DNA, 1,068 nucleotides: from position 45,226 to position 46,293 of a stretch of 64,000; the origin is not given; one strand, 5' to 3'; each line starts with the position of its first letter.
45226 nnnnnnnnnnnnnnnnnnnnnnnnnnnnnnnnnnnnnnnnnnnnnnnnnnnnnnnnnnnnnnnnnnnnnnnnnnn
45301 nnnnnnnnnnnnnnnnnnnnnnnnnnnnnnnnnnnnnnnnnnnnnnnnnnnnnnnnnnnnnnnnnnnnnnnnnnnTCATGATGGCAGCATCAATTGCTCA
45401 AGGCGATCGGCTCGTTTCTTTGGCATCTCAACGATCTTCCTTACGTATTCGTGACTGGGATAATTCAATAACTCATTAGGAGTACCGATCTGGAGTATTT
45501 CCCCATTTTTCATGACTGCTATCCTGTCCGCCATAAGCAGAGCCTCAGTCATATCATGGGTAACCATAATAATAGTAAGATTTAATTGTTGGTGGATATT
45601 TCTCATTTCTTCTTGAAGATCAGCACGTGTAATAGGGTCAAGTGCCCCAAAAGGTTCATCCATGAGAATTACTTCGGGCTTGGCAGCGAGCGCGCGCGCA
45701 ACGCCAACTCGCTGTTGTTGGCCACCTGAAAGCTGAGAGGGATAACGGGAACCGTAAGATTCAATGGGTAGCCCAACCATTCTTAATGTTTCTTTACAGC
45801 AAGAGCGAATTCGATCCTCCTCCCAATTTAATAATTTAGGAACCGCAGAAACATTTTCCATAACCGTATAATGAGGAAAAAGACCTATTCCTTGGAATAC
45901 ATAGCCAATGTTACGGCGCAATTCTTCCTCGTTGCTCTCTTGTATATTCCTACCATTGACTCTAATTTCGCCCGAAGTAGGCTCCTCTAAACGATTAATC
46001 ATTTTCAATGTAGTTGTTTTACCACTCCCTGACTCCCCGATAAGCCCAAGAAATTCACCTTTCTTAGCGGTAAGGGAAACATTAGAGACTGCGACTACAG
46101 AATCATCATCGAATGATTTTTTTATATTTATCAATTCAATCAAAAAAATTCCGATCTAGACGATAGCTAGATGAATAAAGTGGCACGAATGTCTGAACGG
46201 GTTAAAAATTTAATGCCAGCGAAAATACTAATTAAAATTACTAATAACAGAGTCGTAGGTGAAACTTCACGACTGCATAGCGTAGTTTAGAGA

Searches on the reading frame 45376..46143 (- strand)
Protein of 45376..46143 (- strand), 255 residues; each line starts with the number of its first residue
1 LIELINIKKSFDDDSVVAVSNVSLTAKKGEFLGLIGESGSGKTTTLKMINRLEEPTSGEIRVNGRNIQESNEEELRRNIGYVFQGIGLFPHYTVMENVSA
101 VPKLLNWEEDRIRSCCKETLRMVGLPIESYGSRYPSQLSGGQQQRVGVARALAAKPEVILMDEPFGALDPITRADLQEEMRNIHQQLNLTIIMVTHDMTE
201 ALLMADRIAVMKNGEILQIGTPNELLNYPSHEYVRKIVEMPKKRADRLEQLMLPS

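Call 13: search_protein_families(library=pfam, proteins=[window:45376-46143:-], max_evalue=0.001)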
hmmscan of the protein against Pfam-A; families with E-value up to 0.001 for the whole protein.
window:45376-46143:- (255 aa): 4 families
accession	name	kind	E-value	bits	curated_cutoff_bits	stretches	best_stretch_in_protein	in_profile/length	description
PF00005.33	ABC_tran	-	2.3e-38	132.3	25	1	20-165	2-136/137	ABC transporter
PF13304.12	AAA_21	-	3.5e-08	34.3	27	1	92-198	220-300/304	AAA domain, putative AbiEii toxin, Type IV TA system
PF13401.12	AAA_22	-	0.00021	22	27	1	30-163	6-92/130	AAA domain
PF02463.25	SMC_N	-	0.00057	19.8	40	0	52-211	103-214/220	RecF/RecN/SMC N terminal domain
